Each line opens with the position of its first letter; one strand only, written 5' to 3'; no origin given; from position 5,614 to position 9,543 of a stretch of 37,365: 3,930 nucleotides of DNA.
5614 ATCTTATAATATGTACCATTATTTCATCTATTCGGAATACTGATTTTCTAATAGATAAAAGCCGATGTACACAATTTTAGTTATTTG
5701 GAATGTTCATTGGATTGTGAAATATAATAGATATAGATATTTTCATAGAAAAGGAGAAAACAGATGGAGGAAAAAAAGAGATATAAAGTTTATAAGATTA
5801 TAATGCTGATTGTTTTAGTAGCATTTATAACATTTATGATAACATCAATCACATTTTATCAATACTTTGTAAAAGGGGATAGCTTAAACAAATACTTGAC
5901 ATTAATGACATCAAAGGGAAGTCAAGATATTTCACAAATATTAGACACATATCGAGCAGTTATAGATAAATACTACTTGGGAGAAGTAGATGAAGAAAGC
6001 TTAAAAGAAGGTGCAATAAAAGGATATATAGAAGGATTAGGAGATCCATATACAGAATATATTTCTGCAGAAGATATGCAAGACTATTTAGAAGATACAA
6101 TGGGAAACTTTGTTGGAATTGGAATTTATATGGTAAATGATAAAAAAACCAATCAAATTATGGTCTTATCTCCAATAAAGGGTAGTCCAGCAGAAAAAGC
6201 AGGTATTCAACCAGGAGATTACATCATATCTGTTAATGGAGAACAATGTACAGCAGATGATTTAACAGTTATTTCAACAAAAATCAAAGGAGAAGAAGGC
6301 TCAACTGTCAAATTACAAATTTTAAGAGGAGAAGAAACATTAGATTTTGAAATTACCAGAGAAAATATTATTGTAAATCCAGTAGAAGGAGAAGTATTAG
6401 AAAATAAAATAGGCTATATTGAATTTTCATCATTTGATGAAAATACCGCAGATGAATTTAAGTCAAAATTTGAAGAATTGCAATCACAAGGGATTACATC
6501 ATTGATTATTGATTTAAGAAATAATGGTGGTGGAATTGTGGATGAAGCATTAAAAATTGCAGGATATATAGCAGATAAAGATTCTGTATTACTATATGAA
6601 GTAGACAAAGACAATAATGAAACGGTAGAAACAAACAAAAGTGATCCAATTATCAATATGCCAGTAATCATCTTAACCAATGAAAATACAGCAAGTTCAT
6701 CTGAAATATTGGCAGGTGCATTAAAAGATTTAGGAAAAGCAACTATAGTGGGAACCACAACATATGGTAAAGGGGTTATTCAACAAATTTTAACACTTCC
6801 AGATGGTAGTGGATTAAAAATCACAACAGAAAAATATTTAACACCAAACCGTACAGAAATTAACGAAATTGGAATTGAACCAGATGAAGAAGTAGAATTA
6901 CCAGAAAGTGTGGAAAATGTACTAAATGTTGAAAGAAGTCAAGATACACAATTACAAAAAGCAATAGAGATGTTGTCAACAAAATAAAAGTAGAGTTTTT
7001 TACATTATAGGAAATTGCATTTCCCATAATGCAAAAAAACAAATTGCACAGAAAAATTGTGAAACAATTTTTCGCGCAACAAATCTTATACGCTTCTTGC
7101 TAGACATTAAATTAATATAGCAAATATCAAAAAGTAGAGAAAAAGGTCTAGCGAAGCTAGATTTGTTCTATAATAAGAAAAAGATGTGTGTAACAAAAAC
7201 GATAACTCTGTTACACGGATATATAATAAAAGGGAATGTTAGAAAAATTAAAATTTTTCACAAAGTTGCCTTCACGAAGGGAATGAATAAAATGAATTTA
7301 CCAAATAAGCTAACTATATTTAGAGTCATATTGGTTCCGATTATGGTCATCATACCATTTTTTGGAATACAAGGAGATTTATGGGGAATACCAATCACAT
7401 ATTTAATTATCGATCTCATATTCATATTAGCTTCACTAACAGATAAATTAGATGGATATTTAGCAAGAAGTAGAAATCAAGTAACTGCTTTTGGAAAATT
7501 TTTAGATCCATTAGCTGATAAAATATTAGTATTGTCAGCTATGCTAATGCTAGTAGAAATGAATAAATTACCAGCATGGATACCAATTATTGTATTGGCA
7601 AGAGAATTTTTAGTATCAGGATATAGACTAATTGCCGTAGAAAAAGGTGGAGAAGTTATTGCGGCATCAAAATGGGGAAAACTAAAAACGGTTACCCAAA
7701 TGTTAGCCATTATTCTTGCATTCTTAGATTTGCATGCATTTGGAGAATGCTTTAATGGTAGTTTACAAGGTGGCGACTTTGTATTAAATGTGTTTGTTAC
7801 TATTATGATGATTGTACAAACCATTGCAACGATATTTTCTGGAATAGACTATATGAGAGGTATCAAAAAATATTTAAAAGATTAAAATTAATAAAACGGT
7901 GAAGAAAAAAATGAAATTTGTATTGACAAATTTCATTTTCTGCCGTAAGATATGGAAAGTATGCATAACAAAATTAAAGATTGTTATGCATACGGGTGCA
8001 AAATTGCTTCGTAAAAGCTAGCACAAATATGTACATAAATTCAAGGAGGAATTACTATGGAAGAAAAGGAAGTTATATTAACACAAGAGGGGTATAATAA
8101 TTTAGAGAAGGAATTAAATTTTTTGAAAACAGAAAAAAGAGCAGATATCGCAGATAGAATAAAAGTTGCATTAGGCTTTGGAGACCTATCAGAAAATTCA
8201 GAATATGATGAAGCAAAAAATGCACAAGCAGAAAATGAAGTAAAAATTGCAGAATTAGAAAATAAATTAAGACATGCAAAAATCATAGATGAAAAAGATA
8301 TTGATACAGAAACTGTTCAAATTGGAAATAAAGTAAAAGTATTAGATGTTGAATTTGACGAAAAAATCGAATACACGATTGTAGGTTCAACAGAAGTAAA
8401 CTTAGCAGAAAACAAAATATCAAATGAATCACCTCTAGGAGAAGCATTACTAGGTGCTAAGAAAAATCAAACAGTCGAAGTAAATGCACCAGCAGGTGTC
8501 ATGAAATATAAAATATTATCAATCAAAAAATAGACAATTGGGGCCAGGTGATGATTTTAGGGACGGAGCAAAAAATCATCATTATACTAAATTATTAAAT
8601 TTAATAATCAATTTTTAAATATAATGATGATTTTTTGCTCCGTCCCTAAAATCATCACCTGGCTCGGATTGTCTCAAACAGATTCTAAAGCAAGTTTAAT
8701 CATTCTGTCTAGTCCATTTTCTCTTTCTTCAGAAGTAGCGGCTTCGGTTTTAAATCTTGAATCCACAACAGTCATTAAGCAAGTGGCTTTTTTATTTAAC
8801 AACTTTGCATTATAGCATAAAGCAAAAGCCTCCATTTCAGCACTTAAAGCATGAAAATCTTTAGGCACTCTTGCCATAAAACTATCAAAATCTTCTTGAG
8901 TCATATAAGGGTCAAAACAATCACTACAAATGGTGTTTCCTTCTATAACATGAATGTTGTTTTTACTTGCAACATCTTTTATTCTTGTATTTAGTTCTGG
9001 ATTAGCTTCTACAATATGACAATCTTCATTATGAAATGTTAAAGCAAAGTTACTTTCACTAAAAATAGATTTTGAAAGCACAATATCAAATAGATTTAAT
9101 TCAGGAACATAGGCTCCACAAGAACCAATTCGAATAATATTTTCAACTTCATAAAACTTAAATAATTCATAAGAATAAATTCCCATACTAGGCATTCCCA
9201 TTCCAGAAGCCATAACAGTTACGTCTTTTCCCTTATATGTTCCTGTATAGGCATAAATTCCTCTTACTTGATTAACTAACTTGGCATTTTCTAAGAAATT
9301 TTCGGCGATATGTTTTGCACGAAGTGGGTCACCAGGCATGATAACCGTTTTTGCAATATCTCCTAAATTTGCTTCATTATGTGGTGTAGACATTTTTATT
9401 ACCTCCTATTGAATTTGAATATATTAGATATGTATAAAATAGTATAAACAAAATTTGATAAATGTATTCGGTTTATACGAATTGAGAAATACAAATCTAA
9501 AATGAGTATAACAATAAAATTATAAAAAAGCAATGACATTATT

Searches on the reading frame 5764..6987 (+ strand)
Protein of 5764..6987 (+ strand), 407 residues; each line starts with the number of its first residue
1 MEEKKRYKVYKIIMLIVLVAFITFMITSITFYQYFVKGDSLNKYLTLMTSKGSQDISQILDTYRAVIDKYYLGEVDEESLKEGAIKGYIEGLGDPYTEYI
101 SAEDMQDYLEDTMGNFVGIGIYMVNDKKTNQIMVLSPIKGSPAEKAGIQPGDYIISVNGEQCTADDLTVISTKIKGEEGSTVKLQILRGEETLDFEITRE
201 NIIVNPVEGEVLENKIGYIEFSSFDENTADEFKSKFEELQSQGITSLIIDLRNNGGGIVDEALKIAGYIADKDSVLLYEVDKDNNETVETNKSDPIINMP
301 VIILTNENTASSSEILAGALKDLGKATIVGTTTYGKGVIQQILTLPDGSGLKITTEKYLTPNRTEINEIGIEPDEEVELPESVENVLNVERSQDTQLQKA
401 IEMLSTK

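Call 97: search_protein_families(library=pfam, proteins=[window:5764-6987:+])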
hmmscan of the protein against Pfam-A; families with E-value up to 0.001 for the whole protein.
window:5764-6987:+ (407 aa): 6 families
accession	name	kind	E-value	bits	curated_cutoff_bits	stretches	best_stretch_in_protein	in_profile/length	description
PF03572.23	Peptidase_S41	-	1.6e-52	177.8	24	1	215-377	1-165/165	Peptidase family S41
PF17820.7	PDZ_6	-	1.7e-14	53.7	27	1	134-188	2-54/54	PDZ domain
PF13180.12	PDZ_2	-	2.8e-14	53.6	27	1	118-197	2-78/80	PDZ domain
PF22694.1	CtpB_N-like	-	3.8e-10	40.5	27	1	52-103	34-84/85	Activating protease CtpB N-terminal domain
PF00595.29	PDZ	-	4.7e-09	36.9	23.2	1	114-186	9-80/81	PDZ domain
PF04495.20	GRASP55_65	-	0.00027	21.7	27.7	0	117-187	28-99/138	GRASP55/65 PDZ-like domain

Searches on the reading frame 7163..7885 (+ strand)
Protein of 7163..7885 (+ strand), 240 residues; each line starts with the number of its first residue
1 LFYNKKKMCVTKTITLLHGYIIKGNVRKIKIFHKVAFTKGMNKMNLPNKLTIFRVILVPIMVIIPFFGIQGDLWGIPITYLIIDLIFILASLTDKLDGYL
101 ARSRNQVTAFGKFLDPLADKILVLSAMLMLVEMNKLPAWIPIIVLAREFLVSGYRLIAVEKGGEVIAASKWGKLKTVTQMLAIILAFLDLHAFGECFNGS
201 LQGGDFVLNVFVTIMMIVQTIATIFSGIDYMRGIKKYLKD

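Call 97: search_protein_families(library=pfam, proteins=[window:7163-7885:+])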
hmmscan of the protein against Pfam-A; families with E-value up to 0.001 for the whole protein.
window:7163-7885:+ (240 aa): 1 family
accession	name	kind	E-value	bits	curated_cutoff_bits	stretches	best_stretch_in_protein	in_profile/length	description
PF01066.26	CDP-OH_P_transf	-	1.4e-43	149.4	22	1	44-213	1-150/152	CDP-alcohol phosphatidyltransferase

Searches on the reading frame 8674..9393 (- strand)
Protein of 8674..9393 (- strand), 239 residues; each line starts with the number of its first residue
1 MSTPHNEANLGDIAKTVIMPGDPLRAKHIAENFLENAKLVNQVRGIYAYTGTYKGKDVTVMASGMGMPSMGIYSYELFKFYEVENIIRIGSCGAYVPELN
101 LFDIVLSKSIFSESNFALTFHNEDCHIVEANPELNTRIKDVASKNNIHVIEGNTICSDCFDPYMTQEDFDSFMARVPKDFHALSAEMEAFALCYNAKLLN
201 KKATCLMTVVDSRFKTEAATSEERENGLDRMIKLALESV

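Call 10: search_protein_families(library=pfam, proteins=[window:8674-9393:-])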
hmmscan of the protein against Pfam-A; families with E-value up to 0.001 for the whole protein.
window:8674-9393:- (239 aa): 1 family
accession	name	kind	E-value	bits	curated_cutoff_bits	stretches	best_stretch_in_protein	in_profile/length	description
PF01048.26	PNP_UDP_1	-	5.9e-32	111.4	25.1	1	16-230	2-219/233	Phosphorylase superfamily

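Call 64: find_homologous_proteins(query=window:8674-9393:-, max_evalue=1e-60)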
Query window:8674-9393:- (239 aa): 6157 proteins with E <= 1e-60 among 8000 candidates; the best 120 are listed.
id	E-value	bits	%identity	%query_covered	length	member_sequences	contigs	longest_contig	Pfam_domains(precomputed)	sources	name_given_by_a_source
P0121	5.5e-156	534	100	100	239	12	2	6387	PF01048.27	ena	-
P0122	4.5e-139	479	89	100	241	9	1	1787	PF01048.27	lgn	-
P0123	1.1e-138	478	88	100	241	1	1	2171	PF01048.27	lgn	-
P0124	1.2e-138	478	87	100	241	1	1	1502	PF01048.27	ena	-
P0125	1.5e-138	477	88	100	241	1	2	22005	PF01048.27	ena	-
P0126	2.1e-138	477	87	100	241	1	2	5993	PF01048.27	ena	-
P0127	3.5e-138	476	88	100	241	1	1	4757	PF01048.27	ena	-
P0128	4.4e-138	476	88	100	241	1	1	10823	PF01048.27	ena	-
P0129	8.4e-138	475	87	100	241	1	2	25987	PF01048.27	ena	-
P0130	2.4e-137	473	86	100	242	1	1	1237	PF01048.27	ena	-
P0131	1.7e-134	464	84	100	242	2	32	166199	PF01048.27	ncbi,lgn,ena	-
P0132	4.8e-134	463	85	100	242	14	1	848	PF01048.27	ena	-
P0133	2.1e-132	457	84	100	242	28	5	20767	PF01048.27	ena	-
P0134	9.4e-132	455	82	100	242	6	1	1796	PF01048.27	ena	-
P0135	7.9e-131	452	84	100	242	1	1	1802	PF01048.27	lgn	-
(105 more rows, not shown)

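Call 65: find_encoding_contigs(protein=P0121, flank=6000, max_places=4)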
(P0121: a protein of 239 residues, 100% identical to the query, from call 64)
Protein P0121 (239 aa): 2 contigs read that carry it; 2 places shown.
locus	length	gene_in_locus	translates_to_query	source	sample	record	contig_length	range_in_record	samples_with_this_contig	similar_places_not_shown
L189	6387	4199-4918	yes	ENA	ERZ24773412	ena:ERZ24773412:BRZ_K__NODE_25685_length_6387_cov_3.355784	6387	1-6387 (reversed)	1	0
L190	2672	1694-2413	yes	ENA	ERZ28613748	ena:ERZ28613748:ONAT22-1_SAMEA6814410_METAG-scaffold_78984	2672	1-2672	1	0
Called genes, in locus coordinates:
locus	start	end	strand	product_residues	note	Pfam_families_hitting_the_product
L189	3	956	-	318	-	?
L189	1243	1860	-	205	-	-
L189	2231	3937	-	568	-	PF03485:Arg_tRNA_synt_N, PF00750:tRNA-synt_1d, PF01406:tRNA-synt_1e (faint), PF05746:DALR_1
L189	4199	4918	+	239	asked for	PF01048:PNP_UDP_1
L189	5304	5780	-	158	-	PF03449:GreA_GreB_N, PF01272:GreA_GreB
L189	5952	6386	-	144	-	?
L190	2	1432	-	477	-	?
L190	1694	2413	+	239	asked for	PF01048:PNP_UDP_1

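Call 66: find_encoding_contigs(protein=P0129, flank=6000, max_places=2)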
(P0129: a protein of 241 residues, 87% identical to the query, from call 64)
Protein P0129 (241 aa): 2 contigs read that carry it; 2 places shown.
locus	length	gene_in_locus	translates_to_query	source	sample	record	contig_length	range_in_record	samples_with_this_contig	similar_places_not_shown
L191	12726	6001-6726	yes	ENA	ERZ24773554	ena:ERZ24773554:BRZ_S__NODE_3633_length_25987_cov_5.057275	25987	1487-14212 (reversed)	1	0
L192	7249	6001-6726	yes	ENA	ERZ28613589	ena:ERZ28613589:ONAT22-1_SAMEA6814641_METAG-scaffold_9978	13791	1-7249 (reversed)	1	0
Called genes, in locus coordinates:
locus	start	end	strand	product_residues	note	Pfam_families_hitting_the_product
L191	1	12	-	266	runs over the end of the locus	PF00535:Glycos_transf_2, PF10111:Glyco_tranf_2_2, PF13641:Glyco_tranf_2_3 (weak)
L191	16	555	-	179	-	PF00132:Hexapep, PF14602:Hexapep_2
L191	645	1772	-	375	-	PF13477:Glyco_trans_4_2, PF13439:Glyco_transf_4, PF13579:Glyco_trans_4_4, PF20706:GT4-conflict (weak), PF00534:Glycos_transf_1, PF13692:Glyco_trans_1_4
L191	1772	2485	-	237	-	PF02397:Bac_transf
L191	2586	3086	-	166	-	PF04892:VanZ-LLP1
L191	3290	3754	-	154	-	PF05597:Phasin (faint)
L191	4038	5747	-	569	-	PF03485:Arg_tRNA_synt_N, PF00750:tRNA-synt_1d, PF05746:DALR_1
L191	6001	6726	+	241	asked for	PF01048:PNP_UDP_1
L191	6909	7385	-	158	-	PF03449:GreA_GreB_N, PF01272:GreA_GreB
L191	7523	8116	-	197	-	PF01066:CDP-OH_P_transf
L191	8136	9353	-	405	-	PF22694:CtpB_N-like, PF00595:PDZ, PF13180:PDZ_2, PF17820:PDZ_6, PF03572:Peptidase_S41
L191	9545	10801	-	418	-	PF11932:DUF3450 (faint), PF24568:CC_PcsB, PF01551:Peptidase_M23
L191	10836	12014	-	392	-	PF00038:Filament (faint), PF28019:HmpF (faint), PF24568:CC_PcsB, PF01551:Peptidase_M23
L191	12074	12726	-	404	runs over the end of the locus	PF24568:CC_PcsB, PF01551:Peptidase_M23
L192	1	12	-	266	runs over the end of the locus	PF00535:Glycos_transf_2, PF10111:Glyco_tranf_2_2, PF13641:Glyco_tranf_2_3 (weak)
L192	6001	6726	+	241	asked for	PF01048:PNP_UDP_1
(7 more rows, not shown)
